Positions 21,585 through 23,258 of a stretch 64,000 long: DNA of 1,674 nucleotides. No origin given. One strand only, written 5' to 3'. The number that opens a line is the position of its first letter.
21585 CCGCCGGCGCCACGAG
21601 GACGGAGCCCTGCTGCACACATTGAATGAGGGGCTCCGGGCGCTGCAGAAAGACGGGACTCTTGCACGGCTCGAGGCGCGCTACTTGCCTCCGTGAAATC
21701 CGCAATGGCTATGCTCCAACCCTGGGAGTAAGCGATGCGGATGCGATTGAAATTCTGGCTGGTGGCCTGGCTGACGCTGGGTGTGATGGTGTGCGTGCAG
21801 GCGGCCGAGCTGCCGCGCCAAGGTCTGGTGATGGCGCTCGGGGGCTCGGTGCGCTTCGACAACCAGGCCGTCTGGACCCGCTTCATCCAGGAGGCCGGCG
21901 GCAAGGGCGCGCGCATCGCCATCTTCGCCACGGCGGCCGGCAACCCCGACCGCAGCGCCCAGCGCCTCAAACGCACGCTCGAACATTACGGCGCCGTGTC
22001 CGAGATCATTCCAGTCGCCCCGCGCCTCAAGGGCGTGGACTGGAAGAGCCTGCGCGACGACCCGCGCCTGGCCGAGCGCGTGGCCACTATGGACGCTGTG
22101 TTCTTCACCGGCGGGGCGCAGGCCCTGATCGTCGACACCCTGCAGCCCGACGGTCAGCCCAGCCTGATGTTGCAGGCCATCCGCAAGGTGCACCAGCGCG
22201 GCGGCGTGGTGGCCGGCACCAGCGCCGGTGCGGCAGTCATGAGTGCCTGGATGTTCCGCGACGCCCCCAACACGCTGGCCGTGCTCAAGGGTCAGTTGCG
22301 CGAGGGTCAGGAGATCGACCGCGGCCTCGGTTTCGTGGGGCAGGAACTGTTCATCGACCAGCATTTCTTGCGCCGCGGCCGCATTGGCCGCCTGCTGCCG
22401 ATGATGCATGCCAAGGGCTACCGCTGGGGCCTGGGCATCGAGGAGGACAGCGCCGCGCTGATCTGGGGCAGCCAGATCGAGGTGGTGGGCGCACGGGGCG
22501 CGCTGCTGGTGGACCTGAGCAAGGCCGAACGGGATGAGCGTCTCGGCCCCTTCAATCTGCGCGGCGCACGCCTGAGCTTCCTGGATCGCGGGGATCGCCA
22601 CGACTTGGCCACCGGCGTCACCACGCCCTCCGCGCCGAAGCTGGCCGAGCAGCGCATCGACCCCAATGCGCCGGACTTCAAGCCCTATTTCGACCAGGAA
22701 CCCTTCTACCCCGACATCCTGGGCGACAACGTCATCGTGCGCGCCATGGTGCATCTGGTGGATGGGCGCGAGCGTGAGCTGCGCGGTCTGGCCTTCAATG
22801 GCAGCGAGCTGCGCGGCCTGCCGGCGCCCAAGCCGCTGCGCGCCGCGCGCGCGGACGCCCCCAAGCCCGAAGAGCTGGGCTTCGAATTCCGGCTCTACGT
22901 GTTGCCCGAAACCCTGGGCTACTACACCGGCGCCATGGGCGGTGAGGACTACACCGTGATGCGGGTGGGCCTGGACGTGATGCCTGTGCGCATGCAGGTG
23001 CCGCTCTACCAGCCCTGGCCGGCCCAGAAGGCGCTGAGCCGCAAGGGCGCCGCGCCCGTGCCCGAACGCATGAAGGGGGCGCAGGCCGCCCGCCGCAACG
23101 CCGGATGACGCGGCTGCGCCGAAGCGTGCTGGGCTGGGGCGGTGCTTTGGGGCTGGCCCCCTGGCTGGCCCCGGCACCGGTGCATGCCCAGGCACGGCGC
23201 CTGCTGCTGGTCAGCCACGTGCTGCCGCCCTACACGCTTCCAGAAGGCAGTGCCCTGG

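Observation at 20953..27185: Cyanophycin-scavenging locus: two exported cyanophycinases, AotO/CphZ-like dipeptidase and Arg-type ABC ATPase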

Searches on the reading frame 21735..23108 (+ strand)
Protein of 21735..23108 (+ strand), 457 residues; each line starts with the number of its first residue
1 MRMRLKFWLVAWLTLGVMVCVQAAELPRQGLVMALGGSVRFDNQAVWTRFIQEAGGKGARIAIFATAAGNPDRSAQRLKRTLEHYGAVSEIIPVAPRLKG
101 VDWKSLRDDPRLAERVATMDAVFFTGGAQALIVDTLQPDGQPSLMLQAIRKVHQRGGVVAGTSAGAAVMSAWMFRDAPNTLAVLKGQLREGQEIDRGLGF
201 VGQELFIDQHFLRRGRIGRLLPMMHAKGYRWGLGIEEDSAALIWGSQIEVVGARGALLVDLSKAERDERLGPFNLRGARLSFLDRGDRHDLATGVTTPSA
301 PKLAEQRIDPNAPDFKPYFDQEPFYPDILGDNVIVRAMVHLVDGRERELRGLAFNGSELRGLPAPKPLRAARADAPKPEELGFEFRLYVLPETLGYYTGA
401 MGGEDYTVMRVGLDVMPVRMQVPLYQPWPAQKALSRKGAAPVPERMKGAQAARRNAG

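Call 3: search_protein_families(library=pfam, proteins=[window:21735-23108:+], max_evalue=0.01)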
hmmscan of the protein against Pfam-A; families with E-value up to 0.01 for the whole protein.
window:21735-23108:+ (457 aa): 1 family
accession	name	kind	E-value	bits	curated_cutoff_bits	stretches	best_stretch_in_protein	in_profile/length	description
PF03575.23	Peptidase_S51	-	2.3e-08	34.4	23.9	1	42-250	14-205/206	Peptidase family S51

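Call 4: search_protein_families(library=ncbifam, proteins=[window:21735-23108:+], max_evalue=0.01)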
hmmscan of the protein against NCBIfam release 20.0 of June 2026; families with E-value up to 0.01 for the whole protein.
window:21735-23108:+ (457 aa): 1 family
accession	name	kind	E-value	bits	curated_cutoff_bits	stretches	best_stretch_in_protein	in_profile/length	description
TIGR02069.1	cyanophycinase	equivalog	2.4e-35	122.2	126.6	1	33-265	2-221/250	cyanophycinase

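Call 8: search_solved_structures(query=window:21735-23108:+, max_evalue=0.01, show_alignments=2)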
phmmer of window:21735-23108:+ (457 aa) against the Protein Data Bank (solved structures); distinct sequences matched with E-value up to 0.01: 3.
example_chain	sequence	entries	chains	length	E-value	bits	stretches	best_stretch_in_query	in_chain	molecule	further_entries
7uqv_A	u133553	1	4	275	6.2e-16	61.4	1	114-260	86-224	Cyanophycinase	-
3en0_A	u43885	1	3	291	1.2e-13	53.9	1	27-287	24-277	Cyanophycinase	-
7uqw_A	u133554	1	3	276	3.1e-13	52.5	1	29-287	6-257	Cyanophycinase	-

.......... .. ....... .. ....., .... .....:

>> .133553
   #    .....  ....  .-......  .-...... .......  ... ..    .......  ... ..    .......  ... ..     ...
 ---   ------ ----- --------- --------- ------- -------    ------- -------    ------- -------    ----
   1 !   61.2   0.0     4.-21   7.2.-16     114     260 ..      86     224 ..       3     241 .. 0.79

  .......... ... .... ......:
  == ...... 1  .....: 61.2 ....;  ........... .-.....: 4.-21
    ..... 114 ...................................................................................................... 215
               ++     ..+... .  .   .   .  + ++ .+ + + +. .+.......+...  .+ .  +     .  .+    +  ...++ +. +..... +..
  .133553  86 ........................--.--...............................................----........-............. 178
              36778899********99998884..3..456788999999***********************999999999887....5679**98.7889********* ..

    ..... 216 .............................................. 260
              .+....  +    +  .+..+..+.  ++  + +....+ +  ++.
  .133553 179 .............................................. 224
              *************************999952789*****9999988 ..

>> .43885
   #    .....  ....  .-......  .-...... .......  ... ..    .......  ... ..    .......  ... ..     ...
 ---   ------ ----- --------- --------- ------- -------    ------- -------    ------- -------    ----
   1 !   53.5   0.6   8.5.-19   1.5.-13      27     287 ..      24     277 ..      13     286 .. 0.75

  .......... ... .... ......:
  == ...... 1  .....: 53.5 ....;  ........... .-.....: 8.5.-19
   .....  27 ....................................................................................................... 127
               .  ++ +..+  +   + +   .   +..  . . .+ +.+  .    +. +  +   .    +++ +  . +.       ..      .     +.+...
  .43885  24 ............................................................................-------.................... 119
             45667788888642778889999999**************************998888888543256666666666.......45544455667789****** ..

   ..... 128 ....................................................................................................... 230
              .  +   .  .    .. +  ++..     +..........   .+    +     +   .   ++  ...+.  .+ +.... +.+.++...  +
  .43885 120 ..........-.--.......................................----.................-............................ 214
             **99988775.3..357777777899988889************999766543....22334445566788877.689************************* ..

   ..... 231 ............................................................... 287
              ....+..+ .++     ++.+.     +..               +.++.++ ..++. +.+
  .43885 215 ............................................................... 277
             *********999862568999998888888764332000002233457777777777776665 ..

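Call 15: find_homologous_proteins(query=window:21735-23108:+, max_evalue=0.00001)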
Query window:21735-23108:+ (457 aa): 2595 proteins with E <= 0.00001 among 8000 candidates; the best 120 are listed.
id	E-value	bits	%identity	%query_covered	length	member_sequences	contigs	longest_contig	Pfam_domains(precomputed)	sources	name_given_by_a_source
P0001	3.8e-294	993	96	100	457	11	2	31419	PF03575.24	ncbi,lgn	-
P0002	1.8e-225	767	77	96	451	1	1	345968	PF03575.24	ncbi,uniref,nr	ncbi:cyanophycinase [Inhella gelatinilytica]|uniref:Type 1 glutamine amidotransferase-like domain-co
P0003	4.4e-221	753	75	100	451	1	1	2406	PF03575.24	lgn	-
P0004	2.6e-210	717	77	92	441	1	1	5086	PF03575.24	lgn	-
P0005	5.7e-188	643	76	84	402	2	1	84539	PF03575.24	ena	-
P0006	3.5e-163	562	63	91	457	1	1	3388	PF03575.24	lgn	-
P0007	7.0e-163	561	62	93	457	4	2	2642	PF03575.24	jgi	-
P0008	9.6e-161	554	63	88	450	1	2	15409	PF03575.24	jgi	jgi:cyanophycinase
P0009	2.9e-160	552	64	89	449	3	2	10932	PF03575.24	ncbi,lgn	-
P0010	8.6e-160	551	63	94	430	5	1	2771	PF03575.24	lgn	-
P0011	1.5e-159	550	65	88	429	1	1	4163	PF03575.24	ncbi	-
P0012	5.6e-159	548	62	91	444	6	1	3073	PF03575.24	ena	-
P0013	1.7e-158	546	64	88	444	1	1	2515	PF03575.24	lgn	-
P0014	2.2e-158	546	59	93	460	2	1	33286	PF03575.24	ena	-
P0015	2.3e-157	542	60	93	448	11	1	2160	PF03575.24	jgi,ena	jgi:cyanophycinase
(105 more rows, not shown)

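Call 17: find_related_loci(query=A1, collection=genome_contigs, flank=8000)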
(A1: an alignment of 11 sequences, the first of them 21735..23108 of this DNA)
Query A1 (457 aa) in genome_contigs; peptide patterns used: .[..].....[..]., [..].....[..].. (x = any residue, [..] = any of these).
600 stretches matched a pattern (row limit reached: there are more); 583 encode a relative of the query (tblastn E <= 1e-3); the best 80 are kept; 79 distinct loci.
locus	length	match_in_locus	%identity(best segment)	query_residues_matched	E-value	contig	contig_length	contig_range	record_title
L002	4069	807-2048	61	10-427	4e-168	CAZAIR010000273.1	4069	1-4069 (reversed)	MAG TPA_asm: uncultured Burkholderiaceae bacterium isolate binchicken_co214_58 genome assembly, contig: NODE_32870_lengt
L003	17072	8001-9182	61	24-428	4e-153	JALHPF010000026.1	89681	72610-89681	MAG: Rubrivivax sp. isolate bin.222 c_000000001543, whole genome shotgun sequence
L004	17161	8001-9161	57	30-427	1e-146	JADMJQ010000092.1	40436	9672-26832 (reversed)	MAG: Roseateles sp. isolate MAG_41 NODE_1023_length_40436_cov_4.724029, whole genome shotgun sequence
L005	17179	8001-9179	59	29-435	8e-146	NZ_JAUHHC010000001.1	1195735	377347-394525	Roseateles violae strain PFR6 contig1, whole genome shotgun sequence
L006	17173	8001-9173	57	30-430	4e-143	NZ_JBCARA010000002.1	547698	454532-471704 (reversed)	Roseateles sp. PN1 PN1_contig_2NODE_2_length_547698_cov_94.038656, whole genome shotgun sequence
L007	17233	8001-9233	55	6-428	2e-142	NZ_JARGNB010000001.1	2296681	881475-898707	Aquabacterium humicola strain RJY3 contig1, whole genome shotgun sequence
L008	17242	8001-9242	54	1-428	7e-142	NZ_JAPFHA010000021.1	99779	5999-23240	Niveibacterium sp. 24ML NODE_21_length_99779_cov_91.888458, whole genome shotgun sequence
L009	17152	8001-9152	59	33-430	3e-141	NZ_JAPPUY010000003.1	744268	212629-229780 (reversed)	Roseateles hydrophilus strain UHG3 contig3, whole genome shotgun sequence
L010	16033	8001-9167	57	30-432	6e-138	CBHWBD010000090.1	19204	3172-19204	MAG TPA_asm: uncultured Comamonadaceae bacterium isolate ERR14722429_binner123_Refined_23 genome assembly, contig: ERZ27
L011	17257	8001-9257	55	35-430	8e-136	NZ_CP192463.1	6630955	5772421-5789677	Roseateles noduli strain 37a16 chromosome, complete genome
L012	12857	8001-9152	59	33-427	2e-134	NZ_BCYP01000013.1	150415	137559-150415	Mitsuaria chitosanitabida ATCC BAA-476 = NBRC 102408, whole genome shotgun sequence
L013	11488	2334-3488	56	30-427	4e-132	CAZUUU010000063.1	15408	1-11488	MAG TPA_asm: uncultured Methylibium sp. isolate SRP287051_co1_41 genome assembly, contig: NODE_5198_length_15408_cov_12.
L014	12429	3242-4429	55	30-444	2e-131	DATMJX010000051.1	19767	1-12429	MAG TPA_asm: Methylibium sp. isolate SMAG_U13581 k141_27723, whole genome shotgun sequence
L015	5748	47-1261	50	13-431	2e-130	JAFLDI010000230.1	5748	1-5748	MAG: Burkholderiales bacterium isolate UWPOB_VITRI1 gnl_X_POHOPOFA_230, whole genome shotgun sequence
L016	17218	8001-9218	50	24-443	2e-128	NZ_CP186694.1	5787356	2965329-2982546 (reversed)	Roseateles sp. MS654 chromosome, complete genome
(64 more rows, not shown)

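Call 29: find_encoding_contigs(protein=P0002, flank=10000, max_places=2)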
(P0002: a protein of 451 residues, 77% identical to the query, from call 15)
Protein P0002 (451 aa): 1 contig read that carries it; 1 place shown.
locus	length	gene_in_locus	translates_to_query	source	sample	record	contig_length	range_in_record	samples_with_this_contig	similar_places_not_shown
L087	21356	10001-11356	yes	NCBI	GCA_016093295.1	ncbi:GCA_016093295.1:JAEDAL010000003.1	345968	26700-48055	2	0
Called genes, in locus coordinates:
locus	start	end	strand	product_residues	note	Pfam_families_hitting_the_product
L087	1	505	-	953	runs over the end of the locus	PF00133:tRNA-synt_1, PF01406:tRNA-synt_1e (faint), PF01921:tRNA-synt_1f (faint), PF09334:tRNA-synt_1g, PF08264:Anticodon_1, PF06827:zf-FPG_IleRS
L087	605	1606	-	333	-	PF06574:FAD_syn, PF01687:Flavokinase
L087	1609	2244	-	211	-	PF13650:Asp_protease_2, PF13975:gag-asp_proteas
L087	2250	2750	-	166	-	PF04461:YajQ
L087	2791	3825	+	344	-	PF01565:FAD_binding_4, PF02873:MurB_C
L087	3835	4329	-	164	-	-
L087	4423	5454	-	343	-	PF02102:Peptidase_M35 (weak), PF14521:Aspzincin_M35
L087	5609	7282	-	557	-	PF01494:FAD_binding_3 (weak), PF01946:Thi4 (weak), PF07992:Pyr_redox_2 (weak), PF00890:FAD_binding_2 (weak), PF01266:DAO (weak), PF05834:Lycopene_cycl (weak), PF21162:ETFQO_UQ-bd, PF05187:Fer4_ETF_QO, +2 more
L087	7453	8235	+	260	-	PF00106:adh_short, PF01370:Epimerase (faint), PF08659:KR, PF13561:adh_short_C2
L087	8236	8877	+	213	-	PF04337:DUF480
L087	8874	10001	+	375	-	PF00291:PALP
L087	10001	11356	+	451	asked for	PF03575:Peptidase_S51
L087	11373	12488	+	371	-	PF24827:AstE_AspA_cat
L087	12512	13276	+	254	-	PF02463:SMC_N (weak), PF00005:ABC_tran, PF13304:AAA_21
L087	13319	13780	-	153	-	PF04314:LpqE-like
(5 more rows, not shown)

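Call 52: predict_structure(alignment_id=A2)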
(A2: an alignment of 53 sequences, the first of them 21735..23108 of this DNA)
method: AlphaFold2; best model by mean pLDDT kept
length: 457 residues; sequences in the alignment: 53
mean_pLDDT: 89.5   pTM: 0.85
mean pLDDT of the five models: 89.5, 89.3, 86.3, 85.1, 84.0
residues with pLDDT >= 90: 328; 70-90: 71; 50-70: 54; < 50: 4
segments of 3 or more residues with pLDDT < 50: 1-4
pLDDT, mean of each block of 10 residues (from residue 1): 51 54 73 94 97 98 96 98 98 98 98 99 95 96 98 98 91 83 88 94 93 87 96 96 97 96 95 96 97 97 97 96 92 96 97 81 62 78 97 97 93 96 82 75 63 57
secondary structure, 60 per line:
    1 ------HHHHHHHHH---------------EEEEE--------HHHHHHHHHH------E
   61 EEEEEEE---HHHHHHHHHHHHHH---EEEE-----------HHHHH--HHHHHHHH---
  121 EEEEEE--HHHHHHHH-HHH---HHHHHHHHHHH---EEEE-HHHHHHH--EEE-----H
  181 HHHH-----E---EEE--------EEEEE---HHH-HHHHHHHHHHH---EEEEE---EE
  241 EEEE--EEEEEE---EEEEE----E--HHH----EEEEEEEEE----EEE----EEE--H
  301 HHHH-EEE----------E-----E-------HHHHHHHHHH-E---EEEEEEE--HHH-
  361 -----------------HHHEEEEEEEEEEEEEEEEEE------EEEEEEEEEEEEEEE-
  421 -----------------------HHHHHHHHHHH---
elements in order: H7-15 E31-35 H44-53 E60-67 H71-84 E88-91 H103-107 H110-117 E121-126 H129-136 H144-154 E158-161 H163-169 E172-174 H180-184 E194-196 E205-209 H217-227 E231-235 E239-244 E247-252 E256-260 E275-283 E288-290 E295-297 H300-304 E306-308 H333-342 E348-354 E381-398 E405-419 H444-454

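Call 56: fold_search(model_id=the predicted structure, library=pdb)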
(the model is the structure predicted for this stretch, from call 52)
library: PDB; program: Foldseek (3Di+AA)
matches with E <= 10: 1650; with E <= 0.001: 17
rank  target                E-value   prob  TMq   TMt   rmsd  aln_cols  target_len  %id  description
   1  7uqv_B                4.5e-19  1.00  0.51  0.87   3.0       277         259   23  Pseudobacteroides cellulosolvens pseudo-CphB (released 2022-08-10)
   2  7uqv_A                5.1e-18  1.00  0.50  0.86   2.8       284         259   22  Pseudobacteroides cellulosolvens pseudo-CphB (released 2022-08-10)
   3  7uqv_C                1.4e-17  1.00  0.50  0.86   3.1       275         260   23  Pseudobacteroides cellulosolvens pseudo-CphB (released 2022-08-10)
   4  7uqw_A                4.8e-17  1.00  0.50  0.83   3.6       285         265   24  PCC6803 Cyanophycinase S132DAP covalently bound to cyanophycin dimer (released 2022-08-10)
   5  3en0_A                8.3e-17  1.00  0.50  0.84   3.4       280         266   26  The Structure of Cyanophycinase (released 2009-07-28)
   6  3en0_B                9.9e-17  1.00  0.50  0.84   3.5       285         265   25  The Structure of Cyanophycinase (released 2009-07-28)
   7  7uqw_B                1.6e-16  1.00  0.50  0.85   3.2       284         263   24  PCC6803 Cyanophycinase S132DAP covalently bound to cyanophycin dimer (released 2022-08-10)
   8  7uqw_C                2.1e-16  1.00  0.50  0.85   3.0       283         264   25  PCC6803 Cyanophycinase S132DAP covalently bound to cyanophycin dimer (released 2022-08-10)
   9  3en0_C                3.2e-16  1.00  0.48  0.82   3.8       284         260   25  The Structure of Cyanophycinase (released 2009-07-28)
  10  6nqc                  7.4e-14  1.00  0.40  0.72   3.5       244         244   21  Crystal structure of a peptidase from an acI-B1 Actinobacterium (released 2020-01-22)
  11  7c9b                  2.9e-11  1.00  0.40  0.74   4.6       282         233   18  Crystal structure of dipeptidase-E from Xenopus laevis (released 2021-06-09)
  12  7ffp                  5.9e-11  1.00  0.40  0.72   4.7       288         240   17  Crystal structure of di-peptidase-E from Xenopus laevis (released 2021-09-08)
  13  6a4r_A                6.7e-09  1.00  0.35  0.62   5.0       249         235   16  Crystal structure of aspartate bound peptidase E from Salmonella enterica (released 2018-10-24)
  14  6a4r_B                7.5e-09  1.00  0.36  0.66   6.0       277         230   16  Crystal structure of aspartate bound peptidase E from Salmonella enterica (released 2018-10-24)
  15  1fy2                  1.3e-08  1.00  0.37  0.69   5.0       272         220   14  Aspartyl Dipeptidase (released 2001-01-10)
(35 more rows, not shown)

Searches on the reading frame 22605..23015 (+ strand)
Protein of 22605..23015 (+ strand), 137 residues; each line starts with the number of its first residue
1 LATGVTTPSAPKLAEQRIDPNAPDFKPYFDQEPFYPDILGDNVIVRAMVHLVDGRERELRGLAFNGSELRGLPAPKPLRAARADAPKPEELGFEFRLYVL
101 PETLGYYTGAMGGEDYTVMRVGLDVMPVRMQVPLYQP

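Call 88: search_protein_representatives(protein=window:22605-23015:+)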
Query: 137 residues. Proteins with E-value up to 0.001 (for the whole library): 118; up to 1e-10: 61; up to 1e-30: 4. The best 118 are listed.
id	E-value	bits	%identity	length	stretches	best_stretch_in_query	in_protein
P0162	8.0e-64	230.0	76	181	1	2-136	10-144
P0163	1.7e-34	134.9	56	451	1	2-136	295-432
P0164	1.3e-31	125.6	52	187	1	2-137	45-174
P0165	7.3e-31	123.2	55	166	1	2-136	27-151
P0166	1.0e-28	116.2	47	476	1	2-137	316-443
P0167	2.0e-28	115.3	61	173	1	16-136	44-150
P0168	8.8e-27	109.9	47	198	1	5-137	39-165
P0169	4.0e-26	107.8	52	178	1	2-136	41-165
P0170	2.7e-25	105.1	98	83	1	86-137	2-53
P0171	4.5e-25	104.4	55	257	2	2-67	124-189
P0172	1.1e-24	103.2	49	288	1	4-136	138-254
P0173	2.1e-24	102.2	50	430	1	3-137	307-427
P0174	1.8e-23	99.2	53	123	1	12-137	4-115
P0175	5.0e-23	97.8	55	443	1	7-137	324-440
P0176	1.9e-22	95.9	51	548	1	2-135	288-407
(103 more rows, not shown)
